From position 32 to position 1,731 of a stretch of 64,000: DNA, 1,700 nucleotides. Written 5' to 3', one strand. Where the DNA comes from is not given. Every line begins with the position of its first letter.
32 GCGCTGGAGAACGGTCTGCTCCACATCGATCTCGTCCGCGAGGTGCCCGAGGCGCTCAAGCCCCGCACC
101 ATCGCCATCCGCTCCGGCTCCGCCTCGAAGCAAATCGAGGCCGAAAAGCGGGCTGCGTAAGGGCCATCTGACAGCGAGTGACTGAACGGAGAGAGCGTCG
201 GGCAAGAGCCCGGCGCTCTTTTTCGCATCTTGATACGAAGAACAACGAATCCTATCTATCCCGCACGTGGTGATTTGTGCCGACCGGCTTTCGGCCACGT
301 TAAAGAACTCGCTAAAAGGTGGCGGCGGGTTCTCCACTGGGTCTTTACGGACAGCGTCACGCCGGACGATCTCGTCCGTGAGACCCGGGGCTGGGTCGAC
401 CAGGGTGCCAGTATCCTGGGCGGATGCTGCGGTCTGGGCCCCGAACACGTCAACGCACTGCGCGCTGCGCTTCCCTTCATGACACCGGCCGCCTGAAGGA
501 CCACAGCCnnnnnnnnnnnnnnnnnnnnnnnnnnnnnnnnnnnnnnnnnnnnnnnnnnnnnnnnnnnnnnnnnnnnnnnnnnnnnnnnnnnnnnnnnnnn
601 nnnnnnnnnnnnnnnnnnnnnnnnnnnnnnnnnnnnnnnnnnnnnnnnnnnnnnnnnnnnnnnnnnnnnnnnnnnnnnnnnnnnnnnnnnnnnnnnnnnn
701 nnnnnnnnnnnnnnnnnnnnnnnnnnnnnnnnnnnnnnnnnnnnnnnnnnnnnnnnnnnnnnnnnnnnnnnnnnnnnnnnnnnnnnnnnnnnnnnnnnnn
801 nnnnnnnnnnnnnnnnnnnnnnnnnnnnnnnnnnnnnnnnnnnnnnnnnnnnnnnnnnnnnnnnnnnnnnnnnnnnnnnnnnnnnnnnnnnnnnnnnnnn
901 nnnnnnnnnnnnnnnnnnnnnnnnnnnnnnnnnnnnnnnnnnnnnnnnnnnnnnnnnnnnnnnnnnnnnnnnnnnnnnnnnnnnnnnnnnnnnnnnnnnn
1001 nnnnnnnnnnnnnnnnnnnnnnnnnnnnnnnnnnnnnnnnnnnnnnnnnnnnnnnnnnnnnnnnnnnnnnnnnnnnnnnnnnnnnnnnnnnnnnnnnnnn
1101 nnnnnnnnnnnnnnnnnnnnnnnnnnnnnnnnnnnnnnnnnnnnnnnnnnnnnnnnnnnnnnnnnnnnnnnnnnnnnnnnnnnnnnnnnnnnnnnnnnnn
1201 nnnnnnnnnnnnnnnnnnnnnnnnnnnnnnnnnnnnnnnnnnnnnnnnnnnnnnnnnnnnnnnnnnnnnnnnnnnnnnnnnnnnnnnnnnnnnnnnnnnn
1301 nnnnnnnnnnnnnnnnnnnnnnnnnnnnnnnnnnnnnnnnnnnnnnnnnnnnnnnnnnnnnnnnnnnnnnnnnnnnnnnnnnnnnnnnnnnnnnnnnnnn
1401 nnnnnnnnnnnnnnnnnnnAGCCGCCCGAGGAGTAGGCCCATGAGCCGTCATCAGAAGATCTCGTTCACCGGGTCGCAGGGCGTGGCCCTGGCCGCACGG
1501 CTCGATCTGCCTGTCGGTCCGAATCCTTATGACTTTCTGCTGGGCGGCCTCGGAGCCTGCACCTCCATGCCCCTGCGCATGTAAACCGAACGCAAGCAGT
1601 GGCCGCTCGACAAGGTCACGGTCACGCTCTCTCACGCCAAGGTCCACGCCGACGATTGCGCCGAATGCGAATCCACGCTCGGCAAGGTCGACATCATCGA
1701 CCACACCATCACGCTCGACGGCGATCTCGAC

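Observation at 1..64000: Roughly one gene-like unit in three is a pseudogene or stub, with no IS elements in sight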

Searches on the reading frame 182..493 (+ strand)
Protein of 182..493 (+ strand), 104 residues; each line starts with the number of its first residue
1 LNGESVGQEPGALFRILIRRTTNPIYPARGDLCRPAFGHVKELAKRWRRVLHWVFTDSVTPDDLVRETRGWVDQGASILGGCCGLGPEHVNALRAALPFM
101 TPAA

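Call 16: search_protein_families(library=pfam, max_evalue=0.1, proteins=[window:182-493:+])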
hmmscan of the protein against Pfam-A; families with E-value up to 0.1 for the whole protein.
window:182-493:+ (104 aa): 1 family
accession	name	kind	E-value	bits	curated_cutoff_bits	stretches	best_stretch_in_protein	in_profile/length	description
PF02574.22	S-methyl_trans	-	1.6e-09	38.5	22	1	59-97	245-283/283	Homocysteine S-methyltransferase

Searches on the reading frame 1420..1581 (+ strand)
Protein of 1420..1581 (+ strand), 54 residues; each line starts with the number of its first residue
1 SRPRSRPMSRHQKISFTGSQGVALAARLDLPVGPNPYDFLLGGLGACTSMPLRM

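Call 16: search_protein_families(library=pfam, max_evalue=0.1, proteins=[window:1420-1581:+])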
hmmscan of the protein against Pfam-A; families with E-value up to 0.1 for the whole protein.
window:1420-1581:+ (54 aa): 1 family
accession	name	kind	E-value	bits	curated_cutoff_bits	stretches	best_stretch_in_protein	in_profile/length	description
PF02566.24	OsmC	-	0.0092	16.8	27.5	1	33-53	5-25/100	OsmC-like protein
